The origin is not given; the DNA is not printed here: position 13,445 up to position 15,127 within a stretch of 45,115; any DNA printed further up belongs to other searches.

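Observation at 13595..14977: Non-pyrrolysine homologue of monomethylamine methyltransferase MtmB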

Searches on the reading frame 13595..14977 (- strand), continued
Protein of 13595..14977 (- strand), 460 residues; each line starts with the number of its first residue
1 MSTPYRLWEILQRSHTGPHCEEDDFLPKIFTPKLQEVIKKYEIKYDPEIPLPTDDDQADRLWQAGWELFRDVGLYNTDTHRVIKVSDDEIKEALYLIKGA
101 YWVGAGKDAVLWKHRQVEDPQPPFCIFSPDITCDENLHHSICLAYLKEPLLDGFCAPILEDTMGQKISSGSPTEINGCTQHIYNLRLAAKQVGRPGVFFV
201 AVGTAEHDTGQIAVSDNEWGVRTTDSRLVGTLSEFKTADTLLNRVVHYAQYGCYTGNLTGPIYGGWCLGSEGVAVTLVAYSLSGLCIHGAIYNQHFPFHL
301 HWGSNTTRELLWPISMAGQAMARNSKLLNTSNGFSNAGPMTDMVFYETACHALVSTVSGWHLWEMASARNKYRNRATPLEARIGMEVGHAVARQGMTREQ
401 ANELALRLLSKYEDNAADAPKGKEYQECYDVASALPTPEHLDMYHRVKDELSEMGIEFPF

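Call 55: search_protein_families(library=ncbifam, proteins=[L134:1118-2371:+, L134:5208-6734:+, L134:8779-9711:+, L134:9755-10447:+, L134:10479-11726:+, L134:11797-12912:+, L164:8363-9370:+, L164:12861-13994:+, L112:8573-9583:+, L164:2525-3247:+], max_evalue=0.00001)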
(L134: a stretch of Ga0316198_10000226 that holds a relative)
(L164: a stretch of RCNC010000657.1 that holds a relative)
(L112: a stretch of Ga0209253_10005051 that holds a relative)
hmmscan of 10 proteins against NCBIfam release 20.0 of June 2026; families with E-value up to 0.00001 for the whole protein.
L134:1118-2371:+ (418 aa): 19 families
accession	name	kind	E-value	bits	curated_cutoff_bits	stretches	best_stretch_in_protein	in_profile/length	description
NF051886.1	XaaProDiPepCaul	equivalog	1.1e-71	241.9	500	1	4-406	1-397/398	Xaa-Pro dipeptidase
NF005557.0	PRK07228.1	equivalog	1.6e-14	53.5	522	1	337-413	329-410/445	5'-deoxyadenosine deaminase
NF006549.0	PRK09045.1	equivalog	2.1e-11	43.1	540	0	342-383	338-379/444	TRZ/ATZ family hydrolase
NF006679.0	PRK09228.1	subfamily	7.5e-11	41.4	351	0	15-68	25-79/433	guanine deaminase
NF006056.0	PRK08204.1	subfamily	9.3e-11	41.1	391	1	344-385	341-382/449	hypothetical protein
TIGR01224.1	hutI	equivalog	1.2e-10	40.8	298.15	0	339-404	308-376/377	imidazolonepropionase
TIGR02967.1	guan_deamin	equivalog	2.9e-10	39.7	375.4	0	345-388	323-366/401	guanine deaminase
NF011990.0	PRK15446.2-6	subfamily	7.4e-09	34.8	233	1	349-409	330-385/390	alpha-D-ribose 1-methylphosphonate 5-triphosphate diphosphatase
NF011989.0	PRK15446.2-5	equivalog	7.7e-09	34.8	565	0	341-408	318-379/385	alpha-D-ribose 1-methylphosphonate 5-triphosphate diphosphatase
NF006055.0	PRK08203.1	equivalog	8.5e-09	34.4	532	0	4-68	8-71/455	8-oxoguanine deaminase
TIGR02318.1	phosphono_phnM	equivalog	1.9e-08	33.6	390.55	0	343-407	318-376/376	phosphonate metabolism protein PhnM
NF005540.0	PRK07203.1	equivalog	3.9e-08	32.4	444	0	6-68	5-68/444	putative aminohydrolase SsnA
NF004636.0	PRK05985.1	subfamily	4.4e-08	32.3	408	0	24-95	20-87/398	amidohydrolase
NF011986.0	PRK15446.2-2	equivalog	7.2e-08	31.6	465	0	349-407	326-378/406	alpha-D-ribose 1-methylphosphonate 5-triphosphate diphosphatase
TIGR03314.1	Se_ssnA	subfamily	1.1e-07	31.1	455.5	0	6-68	4-67/441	putative selenium metabolism protein SsnA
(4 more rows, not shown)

L134:5208-6734:+ (509 aa): 8 families
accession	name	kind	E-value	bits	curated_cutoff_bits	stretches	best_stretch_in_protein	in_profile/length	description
NF006871.0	PRK09367.1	subfamily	8.6e-216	717.4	524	1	2-502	2-502/505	histidine ammonia-lyase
TIGR01225.1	hutH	equivalog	2.4e-213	709.2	539.15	1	4-504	1-501/506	histidine ammonia-lyase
TIGR03832.1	Tyr_2_3_mutase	equivalog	1.1e-140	469.5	501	1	8-489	3-504/507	tyrosine 2,3-aminomutase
TIGR04475.1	Phe_D_beta_mut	equivalog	3.1e-140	468.2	800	1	8-491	7-508/510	phenylalanine aminomutase (D-beta-phenylalanine forming)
NF053541.1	FlxA_rubin_TAL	equivalog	1.1e-118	396.9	700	1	12-493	2-497/498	flexirubin biosynthesis tyrosine ammonia-lyase FlxA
NF041222.1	BagA_FevW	exception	2.8e-93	313.3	1000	1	9-491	6-513/529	bagremycin/ferroverdin biosynthesis tyrosine ammonia-lyase BagA/FevW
TIGR01226.1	phe_am_lyase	equivalog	4e-87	293.1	519.15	1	3-451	32-500/680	phenylalanine ammonia-lyase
TIGR04473.1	taxol_Phe_23mut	exception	5.7e-62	209.9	1250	1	5-452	29-497/687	phenylalanine aminomutase (L-beta-phenylalanine forming)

L134:8779-9711:+ (311 aa): 1 family
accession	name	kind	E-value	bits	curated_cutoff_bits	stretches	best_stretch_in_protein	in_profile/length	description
TIGR02024.1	FtcD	equivalog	2e-115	384.8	221.25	1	10-305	2-297/298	glutamate formimidoyltransferase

L134:9755-10447:+ (231 aa): 1 family
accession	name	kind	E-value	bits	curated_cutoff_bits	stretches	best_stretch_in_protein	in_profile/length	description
NF045657.1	MthfCyhylaseFchA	equivalog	9.5e-57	191.8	275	1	27-227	4-204/207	methenyltetrahydrofolate cyclohydrolase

L134:10479-11726:+ (416 aa): 29 families (the best 25 are shown)
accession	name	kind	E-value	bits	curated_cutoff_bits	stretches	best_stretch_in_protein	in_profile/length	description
TIGR01224.1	hutI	equivalog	9.6e-144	478.8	298.15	1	29-408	1-376/377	imidazolonepropionase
NF006679.0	PRK09228.1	subfamily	1.3e-17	63.7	351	2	20-80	20-79/433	guanine deaminase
TIGR02967.1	guan_deamin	equivalog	5.5e-16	58.5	375.4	2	270-383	245-360/401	guanine deaminase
NF006055.0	PRK08203.1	equivalog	2.6e-13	49.4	532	1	9-82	4-73/455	8-oxoguanine deaminase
NF005211.0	PRK06687.1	equivalog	1.2e-12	47.4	703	1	17-86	7-73/419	TRZ/ATZ family protein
NF006689.0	PRK09237.1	equivalog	4.1e-12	45.4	371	1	34-85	25-71/383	amidohydrolase/deacetylase family metallohydrolase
NF051886.1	XaaProDiPepCaul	equivalog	2.4e-11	43.3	500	0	29-82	16-66/398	Xaa-Pro dipeptidase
NF006056.0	PRK08204.1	subfamily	4e-10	39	391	0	345-387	341-383/449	hypothetical protein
TIGR02318.1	phosphono_phnM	equivalog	6e-10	38.6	390.55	0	29-79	13-56/376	phosphonate metabolism protein PhnM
TIGR03178.1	allantoinase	equivalog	4.5e-09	35.6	357.85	0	32-84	18-64/441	allantoinase AllB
NF006549.0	PRK09045.1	equivalog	7.5e-09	34.7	540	0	345-386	340-381/444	TRZ/ATZ family hydrolase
NF005557.0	PRK07228.1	equivalog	1.5e-08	33.8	522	0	28-83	18-68/445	5'-deoxyadenosine deaminase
TIGR01975.1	isoAsp_dipep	equivalog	4.5e-08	32.7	331.25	0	39-149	25-131/389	beta-aspartyl-peptidase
NF011990.0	PRK15446.2-6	subfamily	6e-08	31.8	233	0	29-78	17-64/390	alpha-D-ribose 1-methylphosphonate 5-triphosphate diphosphatase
TIGR00221.1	nagA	equivalog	7.2e-08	31.8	225.65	0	27-87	17-72/380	N-acetylglucosamine-6-phosphate deacetylase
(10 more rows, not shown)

L134:11797-12912:+ (372 aa): 43 families (the best 25 are shown)
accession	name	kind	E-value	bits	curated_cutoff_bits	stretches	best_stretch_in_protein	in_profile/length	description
NF006097.0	PRK08249.1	equivalog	1.3e-126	422.2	600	1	6-371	29-395/402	cystathionine gamma-synthase family protein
TIGR01328.1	met_gam_lyase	equivalog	3.6e-115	385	549.7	1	6-370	22-389/391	methionine gamma-lyase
NF006347.0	PRK08574.1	equivalog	4.2e-108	361.5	477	1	3-371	17-384/385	cystathionine gamma-synthase family protein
NF005695.0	PRK07503.1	equivalog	3.4e-104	348.7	666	1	6-370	28-395/403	methionine gamma-lyase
NF005047.0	PRK06460.1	equivalog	1.5e-101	340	501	1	5-370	18-373/376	hypothetical protein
NF004876.0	PRK06234.1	subfamily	4.3e-101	338.8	666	1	8-371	29-397/400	methionine gamma-lyase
NF005871.0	PRK07811.1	equivalog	1.6e-99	333.1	513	1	6-370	31-387/389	cystathionine gamma-synthase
NF005026.0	PRK06434.1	equivalog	1.4e-98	330.3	634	1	6-370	27-383/385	cystathionine gamma-lyase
NF005810.0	PRK07671.1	equivalog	3.2e-95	319.4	594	1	6-370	21-377/377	bifunctional cystathionine gamma-lyase/homocysteine desulfhydrase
NF005263.0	PRK06767.1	equivalog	1.1e-93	314.3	617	1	6-370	24-384/392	methionine gamma-lyase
NF006003.0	PRK08133.1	equivalog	2.3e-92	309.7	522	1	9-370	32-395/396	O-succinylhomoserine sulfhydrylase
TIGR01325.1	O_suc_HS_sulf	equivalog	3.6e-92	308.9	510.05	1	10-369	21-380/380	O-succinylhomoserine sulfhydrylase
TIGR02080.1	O_succ_thio_ly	equivalog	7.9e-92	307.9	504.55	1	5-370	21-380/382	cystathionine gamma-synthase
NF004627.0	PRK05968.1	subfamily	1.5e-89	300.7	508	1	5-370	25-385/389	hypothetical protein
NF004821.0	PRK06176.1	equivalog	3.7e-89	299.2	642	1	7-370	22-377/380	cystathionine gamma-synthase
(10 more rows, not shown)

L164:8363-9370:+ (336 aa): 4 families
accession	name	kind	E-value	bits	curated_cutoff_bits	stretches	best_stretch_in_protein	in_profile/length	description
TIGR02475.1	CobW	equivalog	2.4e-24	85.9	332.1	1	17-132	6-126/342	cobalamin biosynthesis protein CobW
NF038288.1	chaper_GTP_ZigA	equivalog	4.3e-23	81.9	600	1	17-117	3-108/390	zinc metallochaperone GTPase ZigA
NF008578.0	PRK11537.1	equivalog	1e-18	67.7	361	1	16-185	5-180/318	GTPase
NF041053.1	CobW_rel_Se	equivalog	1e-16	61.2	180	1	19-186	5-173/195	CobW-related selenoprotein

L164:12861-13994:+ (378 aa): 1 family
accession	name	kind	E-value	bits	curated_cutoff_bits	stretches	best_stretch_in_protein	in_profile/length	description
NF001319.0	PRK00258.3-3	equivalog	8.9e-06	24.9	252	0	3-98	124-220/279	shikimate dehydrogenase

L112:8573-9583:+ (337 aa): 5 families
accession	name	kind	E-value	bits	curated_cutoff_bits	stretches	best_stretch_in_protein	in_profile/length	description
TIGR01230.1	agmatinase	equivalog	3.4e-43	148.3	174.3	1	37-326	12-274/275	agmatinase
NF002564.0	PRK02190.1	subfamily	1.2e-39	136.3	302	1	9-331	6-304/307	agmatinase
TIGR01227.1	hutG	equivalog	2.5e-30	105.8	229.15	1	68-324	56-305/307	formimidoylglutamase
TIGR01229.1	rocF_arginase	equivalog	4.8e-19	68.8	227.6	1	117-316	63-286/300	arginase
NF010347.0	PRK13775.1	equivalog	1.7e-14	53.8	381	1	238-330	241-329/331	formimidoylglutamase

L164:2525-3247:+ (241 aa): 16 families
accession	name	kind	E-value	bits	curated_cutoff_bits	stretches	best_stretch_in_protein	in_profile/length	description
TIGR02018.2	his_ut_repres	equivalog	5.1e-37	127.4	220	1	8-224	1-218/226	histidine utilization transcriptional repressor HutC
NF041547.1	GntR_LSA1692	equivalog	3.2e-30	105.5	275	1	7-216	2-214/233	GntR family transcriptional regulator, LSA1692 subfamily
NF008491.0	PRK11402.1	subfamily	8.8e-26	90.9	269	1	8-222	13-230/243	GntR family transcriptional regulator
TIGR03337.1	phnR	equivalog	1e-24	87.5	296.75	1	7-210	2-207/231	phosphonate utilization transcriptional regulator PhnR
TIGR02325.1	C_P_lyase_phnF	equivalog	2.7e-19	69.7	156.8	1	8-224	10-230/238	phosphonate metabolism transcriptional regulator PhnF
TIGR02404.1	trehalos_R_Bsub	equivalog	1.8e-18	67.1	211.95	1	7-195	1-193/233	trehalose operon repressor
NF007292.0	PRK09764.1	equivalog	4.5e-18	65.3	281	1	4-211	3-212/240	GntR family transcriptional regulator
NF052441.1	TransRegRv0792c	equivalog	1.7e-17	63.5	400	1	27-224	39-238/260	Rv0792c family HTH-type transcriptional regulator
NF011575.0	PRK14999.1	equivalog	2.5e-14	53.2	424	1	5-216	11-223/241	histidine utilization repressor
NF047563.1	modulin_PmtR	equivalog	7.6e-11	42.1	200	1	4-72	10-80/125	PSM export ABC transporter transcriptional regulator PmtR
NF052282.1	PLP_TF_PdxR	equivalog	4.9e-10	39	320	1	8-74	3-71/448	MocR-like pyridoxine biosynthesis transcription factor PdxR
NF007486.0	PRK10079.1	equivalog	1.3e-09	38.2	363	1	27-183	34-190/241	phosphonate metabolism transcriptional regulator PhnF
NF007741.0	PRK10421.1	equivalog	3.6e-09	36.4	311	1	26-105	29-107/262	transcriptional regulator LldR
NF007001.0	PRK09464.1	equivalog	4.9e-07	29.6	330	1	27-71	33-77/254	pyruvate dehydrogenase complex transcriptional repressor PdhR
NF052286.1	ecto_TF_EhuR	exception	1.2e-06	27.3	480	1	4-79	9-86/458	MocR-like ectoine utilization transcription factor EhuR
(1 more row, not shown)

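Call 62: find_encoding_contigs(protein=P0298, flank=8000, max_places=3)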
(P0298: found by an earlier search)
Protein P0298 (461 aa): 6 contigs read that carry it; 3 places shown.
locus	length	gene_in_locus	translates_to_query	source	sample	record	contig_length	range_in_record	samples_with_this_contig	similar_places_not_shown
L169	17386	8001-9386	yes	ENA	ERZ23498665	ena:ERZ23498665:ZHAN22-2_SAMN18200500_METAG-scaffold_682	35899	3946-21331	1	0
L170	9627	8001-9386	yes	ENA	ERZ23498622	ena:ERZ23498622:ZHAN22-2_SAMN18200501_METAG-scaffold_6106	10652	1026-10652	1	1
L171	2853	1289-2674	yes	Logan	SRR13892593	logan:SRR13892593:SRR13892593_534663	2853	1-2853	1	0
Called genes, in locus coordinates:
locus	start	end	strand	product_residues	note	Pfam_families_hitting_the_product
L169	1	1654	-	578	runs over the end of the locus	PF07969:Amidohydro_3, PF01979:Amidohydro_1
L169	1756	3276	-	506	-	PF00884:Sulfatase, PF01663:Phosphodiest (weak), PF02995:DUF229 (weak), PF16347:SGSH_C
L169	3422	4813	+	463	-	PF00884:Sulfatase, PF16347:SGSH_C (weak)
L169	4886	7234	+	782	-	PF14498:Glyco_hyd_65N_2 (weak), PF18961:DUF5703_N (weak), PF22124:Glyco_hydro_95_cat, PF21307:Glyco_hydro_95_C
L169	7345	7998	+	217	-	PF02607:B12-binding_2, PF02310:B12-binding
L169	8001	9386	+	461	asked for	PF05369:MtmB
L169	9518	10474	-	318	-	PF02423:OCD_Mu_crystall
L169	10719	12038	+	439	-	PF07690:MFS_1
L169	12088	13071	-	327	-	PF00291:PALP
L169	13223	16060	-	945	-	PF25788:Ig_Rha78A_N, PF08531:Bac_rhamnosid_N, PF05592:Bac_rhamnosid, PF17389:Bac_rhamnosid6H, PF17390:Bac_rhamnosid_C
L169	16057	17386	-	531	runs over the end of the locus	PF00884:Sulfatase, PF01663:Phosphodiest, PF16347:SGSH_C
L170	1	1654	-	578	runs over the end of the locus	PF07969:Amidohydro_3, PF01979:Amidohydro_1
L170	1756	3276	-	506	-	PF00884:Sulfatase, PF01663:Phosphodiest (weak), PF02995:DUF229 (weak), PF16347:SGSH_C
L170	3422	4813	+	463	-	PF00884:Sulfatase, PF16347:SGSH_C (weak)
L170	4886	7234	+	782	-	PF14498:Glyco_hyd_65N_2 (weak), PF18961:DUF5703_N (weak), PF22124:Glyco_hydro_95_cat, PF21307:Glyco_hydro_95_C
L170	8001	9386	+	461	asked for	PF05369:MtmB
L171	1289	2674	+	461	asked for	PF05369:MtmB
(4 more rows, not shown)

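Call 63: find_encoding_contigs(protein=P0302, flank=8000, max_places=2)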
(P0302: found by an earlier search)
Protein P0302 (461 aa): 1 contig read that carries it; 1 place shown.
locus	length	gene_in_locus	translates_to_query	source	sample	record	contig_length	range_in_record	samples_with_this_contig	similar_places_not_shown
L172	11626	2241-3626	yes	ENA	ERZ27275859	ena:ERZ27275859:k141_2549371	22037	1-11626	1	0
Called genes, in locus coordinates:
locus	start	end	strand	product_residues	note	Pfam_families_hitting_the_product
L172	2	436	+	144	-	?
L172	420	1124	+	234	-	PF00005:ABC_tran, PF13304:AAA_21 (faint)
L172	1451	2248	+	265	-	PF02607:B12-binding_2, PF02310:B12-binding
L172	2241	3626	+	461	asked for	PF05369:MtmB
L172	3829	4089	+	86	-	PF01361:Tautomerase, PF14552:Tautomerase_2 (weak)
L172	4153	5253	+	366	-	PF00155:Aminotran_1_2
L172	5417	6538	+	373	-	PF02615:Ldh_2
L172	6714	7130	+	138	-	PF01502:PRA-CH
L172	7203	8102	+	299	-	PF01634:HisG, PF08029:HisG_C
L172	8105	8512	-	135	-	PF27362:TP_0070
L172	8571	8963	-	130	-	PF01894:YjbQ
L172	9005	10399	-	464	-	PF22694:CtpB_N-like, PF00595:PDZ, PF13180:PDZ_2, PF17820:PDZ_6, PF03572:Peptidase_S41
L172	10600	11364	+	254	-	PF01987:AIM24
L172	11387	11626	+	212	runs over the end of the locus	PF00085:Thioredoxin (faint), PF13098:Thioredoxin_2 (faint), PF13192:Thioredoxin_3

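Call 70: predict_structure(alignment_id=A3)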
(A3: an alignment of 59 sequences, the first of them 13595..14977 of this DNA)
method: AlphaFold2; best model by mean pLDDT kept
length: 460 residues; sequences in the alignment: 59
mean_pLDDT: 95.0   pTM: 0.93
mean pLDDT of the five models: 95.0, 94.7, 94.3, 94.1, 93.8
residues with pLDDT >= 90: 428; 70-90: 26; 50-70: 4; < 50: 2
segments of 3 or more residues with pLDDT < 50: none
pLDDT, mean of each block of 10 residues (from residue 1): 67 96 96 98 97 98 98 97 97 95 97 98 96 95 97 94 91 93 96 97 82 93 94 91 93 94 96 98 95 94 94 98 97 96 98 98 93 95 98 98 98 94 98 98 98 93
secondary structure, 60 per line:
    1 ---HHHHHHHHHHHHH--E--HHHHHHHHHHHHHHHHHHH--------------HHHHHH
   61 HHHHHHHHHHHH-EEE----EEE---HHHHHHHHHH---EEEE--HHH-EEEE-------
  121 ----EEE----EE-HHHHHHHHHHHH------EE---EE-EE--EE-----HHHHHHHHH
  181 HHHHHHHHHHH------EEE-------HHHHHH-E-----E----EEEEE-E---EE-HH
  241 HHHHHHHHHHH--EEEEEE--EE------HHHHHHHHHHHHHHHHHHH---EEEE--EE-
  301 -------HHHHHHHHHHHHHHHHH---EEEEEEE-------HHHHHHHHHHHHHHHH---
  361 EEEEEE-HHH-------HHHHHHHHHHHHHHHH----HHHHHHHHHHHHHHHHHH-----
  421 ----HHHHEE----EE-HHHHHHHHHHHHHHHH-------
elements in order: H4-16 H22-40 H55-72 E74-76 E81-83 H87-96 E100-103 E110-113 E125-127 H135-146 H172-191 E198-200 H208-213 E226-230 H239-251 E254-259 H270-288 E292-295 H308-324 E328-334 H342-357 E361-366 H378-393 H398-415 H425-428 H438-453

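Call 75: fold_search(model_id=the predicted structure, library=pdb)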
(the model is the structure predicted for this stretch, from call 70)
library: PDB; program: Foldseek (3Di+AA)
matches with E <= 10: 798; with E <= 0.001: 22
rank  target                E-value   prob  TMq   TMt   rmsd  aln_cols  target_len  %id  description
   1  1l2q                  1.2e-44  1.00  0.94  0.95   1.5       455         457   28  Crystal Structure of the Methanosarcina barkeri Monomethylamine Methyltransferase (MtmB) (released 2002-06-05)
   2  1nth                  1.5e-44  1.00  0.95  0.95   1.4       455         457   28  Crystal structure of the methanosarcina barkeri monomethylamine methyltransferase (MTMB) (released 2003-02-04)
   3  1tv2                  2.4e-44  1.00  0.95  0.95   1.4       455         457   28  Crystal structure of the hydroxylamine MtmB complex (released 2004-10-19)
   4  7xcn_A                1.7e-10  1.00  0.54  0.51  13.9       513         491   13  Crystal structure of the MttB-MttC complex at 2.7 A resolution (released 2023-01-18)
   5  7xcl_A                3.6e-10  1.00  0.55  0.52  13.4       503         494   14  Crystal structure of trimethylamine methyltransferase MttB from Methanosarcina barkeri at 2.5 A resolution (released 2023-01-18)
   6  9yce_B                4.2e-10  1.00  0.50  0.48  15.2       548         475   11  Active site of MtgB, a glycine betaine methyltransferase from the MttB superfamily (released 2026-03-11)
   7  7xcm_A                7.7e-10  1.00  0.55  0.51  13.3       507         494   14  Crystal structure of sulfite MttB structure at 3.2 A resolution (released 2023-01-18)
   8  7xcl_C                9.1e-10  1.00  0.52  0.49  13.1       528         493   13  Crystal structure of trimethylamine methyltransferase MttB from Methanosarcina barkeri at 2.5 A resolution (released 2023-01-18)
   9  2qne_A                2.5e-09  1.00  0.47  0.46  14.4       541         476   12  Crystal structure of putative methyltransferase (ZP_00558420.1) from Desulfitobacterium hafniense Y51 at 2.30 A resolu (released 2007-08-14)
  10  7xcm_C                3.4e-09  1.00  0.53  0.50  13.7       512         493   11  Crystal structure of sulfite MttB structure at 3.2 A resolution (released 2023-01-18)
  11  9yce_A                3.6e-09  1.00  0.52  0.50  15.0       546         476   12  Active site of MtgB, a glycine betaine methyltransferase from the MttB superfamily (released 2026-03-11)
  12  2qne_B                1.5e-08  1.00  0.47  0.46  14.1       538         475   12  Crystal structure of putative methyltransferase (ZP_00558420.1) from Desulfitobacterium hafniense Y51 at 2.30 A resolu (released 2007-08-14)
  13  4yyc                  1.5e-07  1.00  0.44  0.42  15.7       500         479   15  Crystal structure of trimethylamine methyltransferase from Sinorhizobium meliloti in complex with unknown ligand (released 2015-04-08)
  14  2epl                  1.6e-04  0.99  0.32  0.25  11.9       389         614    8  N-acetyl-B-D-glucosaminidase (GCNA) from Streptococcus gordonii (released 2008-03-11)
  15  5a6b_B                1.9e-04  0.99  0.31  0.25  11.2       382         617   10  GH20C, Beta-hexosaminidase from Streptococcus pneumoniae in complex with PUGNAc (released 2015-09-23)
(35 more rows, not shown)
